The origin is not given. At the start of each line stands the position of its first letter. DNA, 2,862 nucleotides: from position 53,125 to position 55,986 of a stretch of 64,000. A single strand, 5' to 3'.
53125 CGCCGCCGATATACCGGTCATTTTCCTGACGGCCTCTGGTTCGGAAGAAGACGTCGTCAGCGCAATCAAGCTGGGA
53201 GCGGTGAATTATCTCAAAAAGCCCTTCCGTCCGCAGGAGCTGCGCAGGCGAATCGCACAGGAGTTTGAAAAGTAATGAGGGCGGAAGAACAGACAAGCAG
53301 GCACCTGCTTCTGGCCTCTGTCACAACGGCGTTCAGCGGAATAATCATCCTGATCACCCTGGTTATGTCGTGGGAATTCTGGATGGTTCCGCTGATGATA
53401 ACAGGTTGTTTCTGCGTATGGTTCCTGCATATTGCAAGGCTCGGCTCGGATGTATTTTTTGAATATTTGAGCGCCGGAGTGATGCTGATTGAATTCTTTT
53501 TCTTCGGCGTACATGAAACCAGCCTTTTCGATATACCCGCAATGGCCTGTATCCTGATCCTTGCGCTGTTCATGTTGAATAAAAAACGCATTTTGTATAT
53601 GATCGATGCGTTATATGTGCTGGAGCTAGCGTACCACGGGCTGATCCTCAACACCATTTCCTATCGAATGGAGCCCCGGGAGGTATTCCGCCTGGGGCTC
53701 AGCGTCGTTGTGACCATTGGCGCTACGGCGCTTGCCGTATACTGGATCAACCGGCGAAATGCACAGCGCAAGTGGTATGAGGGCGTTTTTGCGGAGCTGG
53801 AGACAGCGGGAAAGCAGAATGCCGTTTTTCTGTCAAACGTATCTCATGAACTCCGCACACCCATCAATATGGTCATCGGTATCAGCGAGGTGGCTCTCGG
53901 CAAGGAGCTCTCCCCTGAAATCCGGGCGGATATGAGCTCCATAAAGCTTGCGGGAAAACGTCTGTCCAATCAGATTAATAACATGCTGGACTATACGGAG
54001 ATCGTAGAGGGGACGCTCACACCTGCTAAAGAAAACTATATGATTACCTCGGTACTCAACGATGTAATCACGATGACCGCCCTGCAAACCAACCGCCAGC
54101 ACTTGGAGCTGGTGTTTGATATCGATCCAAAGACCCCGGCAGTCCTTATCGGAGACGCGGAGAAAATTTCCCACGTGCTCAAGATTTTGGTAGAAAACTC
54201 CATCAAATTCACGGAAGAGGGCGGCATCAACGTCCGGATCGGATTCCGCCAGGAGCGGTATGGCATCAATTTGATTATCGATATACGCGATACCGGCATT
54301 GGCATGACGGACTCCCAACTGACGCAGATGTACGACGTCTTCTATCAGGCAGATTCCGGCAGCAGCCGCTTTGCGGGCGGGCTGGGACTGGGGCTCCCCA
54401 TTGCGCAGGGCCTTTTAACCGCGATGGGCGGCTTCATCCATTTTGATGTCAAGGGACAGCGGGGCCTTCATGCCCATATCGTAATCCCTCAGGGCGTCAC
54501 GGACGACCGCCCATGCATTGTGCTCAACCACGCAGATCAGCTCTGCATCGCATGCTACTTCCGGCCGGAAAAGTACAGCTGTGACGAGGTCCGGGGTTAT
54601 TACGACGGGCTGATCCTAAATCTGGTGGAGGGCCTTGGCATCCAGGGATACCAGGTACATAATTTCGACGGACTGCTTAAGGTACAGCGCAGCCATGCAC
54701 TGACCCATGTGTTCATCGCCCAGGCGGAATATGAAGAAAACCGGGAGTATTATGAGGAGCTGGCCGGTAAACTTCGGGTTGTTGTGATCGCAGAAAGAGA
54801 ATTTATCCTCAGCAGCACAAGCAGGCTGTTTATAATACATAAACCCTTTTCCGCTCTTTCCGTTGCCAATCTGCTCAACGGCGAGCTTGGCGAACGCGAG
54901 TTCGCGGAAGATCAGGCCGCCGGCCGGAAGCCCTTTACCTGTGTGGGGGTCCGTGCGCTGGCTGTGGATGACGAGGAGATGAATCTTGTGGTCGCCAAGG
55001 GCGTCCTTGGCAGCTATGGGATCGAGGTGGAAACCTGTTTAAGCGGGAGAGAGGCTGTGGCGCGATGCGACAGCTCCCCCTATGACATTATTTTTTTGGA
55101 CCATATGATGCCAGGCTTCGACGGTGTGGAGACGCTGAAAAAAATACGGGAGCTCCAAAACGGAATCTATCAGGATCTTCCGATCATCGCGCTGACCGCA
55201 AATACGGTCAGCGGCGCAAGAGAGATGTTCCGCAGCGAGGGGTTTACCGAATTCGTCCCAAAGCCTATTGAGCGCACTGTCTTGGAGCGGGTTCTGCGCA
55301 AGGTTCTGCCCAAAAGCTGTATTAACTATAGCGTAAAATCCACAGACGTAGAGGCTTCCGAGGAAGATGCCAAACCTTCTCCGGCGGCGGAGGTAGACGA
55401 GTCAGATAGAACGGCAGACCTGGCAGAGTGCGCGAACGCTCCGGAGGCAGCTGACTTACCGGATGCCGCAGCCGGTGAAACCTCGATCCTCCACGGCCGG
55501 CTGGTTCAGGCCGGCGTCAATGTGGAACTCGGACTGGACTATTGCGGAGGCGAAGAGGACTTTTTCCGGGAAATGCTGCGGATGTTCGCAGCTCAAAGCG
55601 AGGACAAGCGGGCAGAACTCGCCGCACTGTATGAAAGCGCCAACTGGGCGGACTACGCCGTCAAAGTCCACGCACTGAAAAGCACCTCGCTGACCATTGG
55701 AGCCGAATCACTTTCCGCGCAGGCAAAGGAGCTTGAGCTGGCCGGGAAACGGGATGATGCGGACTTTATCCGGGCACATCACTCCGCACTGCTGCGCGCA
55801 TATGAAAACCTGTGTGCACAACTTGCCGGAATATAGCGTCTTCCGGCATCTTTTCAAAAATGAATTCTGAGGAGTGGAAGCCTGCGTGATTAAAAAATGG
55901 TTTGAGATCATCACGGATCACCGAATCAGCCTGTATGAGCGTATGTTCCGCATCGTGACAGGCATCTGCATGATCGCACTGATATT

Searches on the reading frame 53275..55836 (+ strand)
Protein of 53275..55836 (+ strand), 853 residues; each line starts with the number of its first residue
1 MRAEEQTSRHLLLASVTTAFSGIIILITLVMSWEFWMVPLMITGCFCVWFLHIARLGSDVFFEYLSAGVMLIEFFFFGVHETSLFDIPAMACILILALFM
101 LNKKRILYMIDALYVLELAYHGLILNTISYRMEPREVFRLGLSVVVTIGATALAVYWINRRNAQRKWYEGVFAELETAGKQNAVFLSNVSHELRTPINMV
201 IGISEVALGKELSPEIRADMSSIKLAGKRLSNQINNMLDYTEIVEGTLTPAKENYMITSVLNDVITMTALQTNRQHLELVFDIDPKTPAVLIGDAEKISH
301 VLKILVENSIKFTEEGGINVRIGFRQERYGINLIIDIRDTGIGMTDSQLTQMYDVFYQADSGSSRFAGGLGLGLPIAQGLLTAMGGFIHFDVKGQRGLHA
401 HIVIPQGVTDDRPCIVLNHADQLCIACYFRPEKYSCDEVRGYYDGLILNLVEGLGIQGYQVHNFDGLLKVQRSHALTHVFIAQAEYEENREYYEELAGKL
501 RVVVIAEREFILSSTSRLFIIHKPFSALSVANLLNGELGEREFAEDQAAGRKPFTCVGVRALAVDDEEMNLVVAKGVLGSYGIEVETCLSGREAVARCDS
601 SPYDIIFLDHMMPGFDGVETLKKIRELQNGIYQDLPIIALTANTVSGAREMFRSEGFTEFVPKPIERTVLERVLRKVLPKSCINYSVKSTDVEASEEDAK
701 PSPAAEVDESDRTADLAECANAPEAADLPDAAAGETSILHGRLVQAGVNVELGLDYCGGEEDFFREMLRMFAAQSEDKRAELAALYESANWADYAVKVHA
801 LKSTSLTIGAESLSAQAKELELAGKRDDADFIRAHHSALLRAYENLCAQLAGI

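Call 2: search_protein_families(library=pfam, proteins=[window:53275-55836:+], max_evalue=0.01)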
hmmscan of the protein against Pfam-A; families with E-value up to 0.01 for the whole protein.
window:53275-55836:+ (853 aa): 4 families
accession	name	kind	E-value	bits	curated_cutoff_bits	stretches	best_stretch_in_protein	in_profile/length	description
PF00072.30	Response_reg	-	2e-19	70.2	30.2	1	562-673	2-109/111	Response regulator receiver domain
PF02518.31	HATPase_c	-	5.4e-17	62.7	26.4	1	293-406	1-109/111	Histidine kinase-, DNA gyrase B-, and HSP90-like ATPase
PF00512.31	HisKA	-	3.5e-12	46.6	26.9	1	185-243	5-63/66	His Kinase A (phospho-acceptor) domain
PF01627.28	Hpt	-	7.2e-07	29.8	24.6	1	766-846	1-81/84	Hpt domain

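Call 75: search_protein_families(library=ncbifam, proteins=[window:53275-55836:+], max_evalue=0.00001)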
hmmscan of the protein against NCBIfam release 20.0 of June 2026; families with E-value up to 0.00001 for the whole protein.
window:53275-55836:+ (853 aa): 101 families (the best 25 are shown)
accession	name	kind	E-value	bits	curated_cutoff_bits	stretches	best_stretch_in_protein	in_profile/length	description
NF008318.0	PRK11107.1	equivalog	8.2e-86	288.9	890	1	182-825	293-887/920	two-component sensor histidine kinase BarA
TIGR02956.1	TMAO_torS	equivalog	9.1e-76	255.7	676.5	2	174-397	456-673/967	TMAO reductase system sensor histidine kinase/response regulator TorS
NF008302.0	PRK11091.1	equivalog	8.8e-59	199.4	838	2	164-405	268-504/779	aerobic respiration two-component sensor histidine kinase ArcB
NF045901.1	HisKinLetSLeg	equivalog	4e-55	187.2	1650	1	176-684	287-798/906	two-component system sensor histidine kinase LetS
NF041947.1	LuxQ_Vibrio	equivalog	1e-53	182.5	1200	2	174-409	464-699/843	quorum-sensing autoinducer 2 sensor kinase/phosphatase LuxQ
NF011874.0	PRK15347.1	equivalog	5e-51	173.7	852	2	176-405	392-613/921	two component system sensor kinase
NF008099.0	PRK10841.1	equivalog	4.4e-46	157.1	920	2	175-405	463-689/949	two-component system sensor histidine kinase RcsC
NF008543.0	PRK11466.1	equivalog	1.2e-38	132.6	982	2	173-391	435-647/914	TMAO reductase system sensor histidine kinase/response regulator TorS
NF038297.2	hybrid_HK_HrmK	equivalog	4.5e-37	128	725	2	168-407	221-458/607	hybrid histidine kinase/response regulator HrmK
NF047874.1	MASE3_PAS_HK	subfamily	1e-36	127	560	1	177-412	390-631/655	MASE3 domain-containing sensor histidine kinase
NF041880.1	EPS_EpsF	equivalog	1.5e-35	122.7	900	2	175-404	267-491/492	response regulator EpsF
NF046044.1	PnpS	equivalog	2.7e-35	122.1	400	1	179-404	167-389/390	two-component system histidine kinase PnpS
NF033092.0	HK_WalK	equivalog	1.6e-30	106.2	725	1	179-405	369-593/594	cell wall metabolism sensor histidine kinase WalK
NF041832.1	near_NosP_CTERM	subfamily_domain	9.7e-30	103.9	400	2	177-410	2-229/370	NahK/ErcS family hybrid sensor histidine kinase/response regulator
TIGR02966.1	phoR_proteo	equivalog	4.5e-29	101.5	334.2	1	184-386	116-315/333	phosphate regulon sensor histidine kinase PhoR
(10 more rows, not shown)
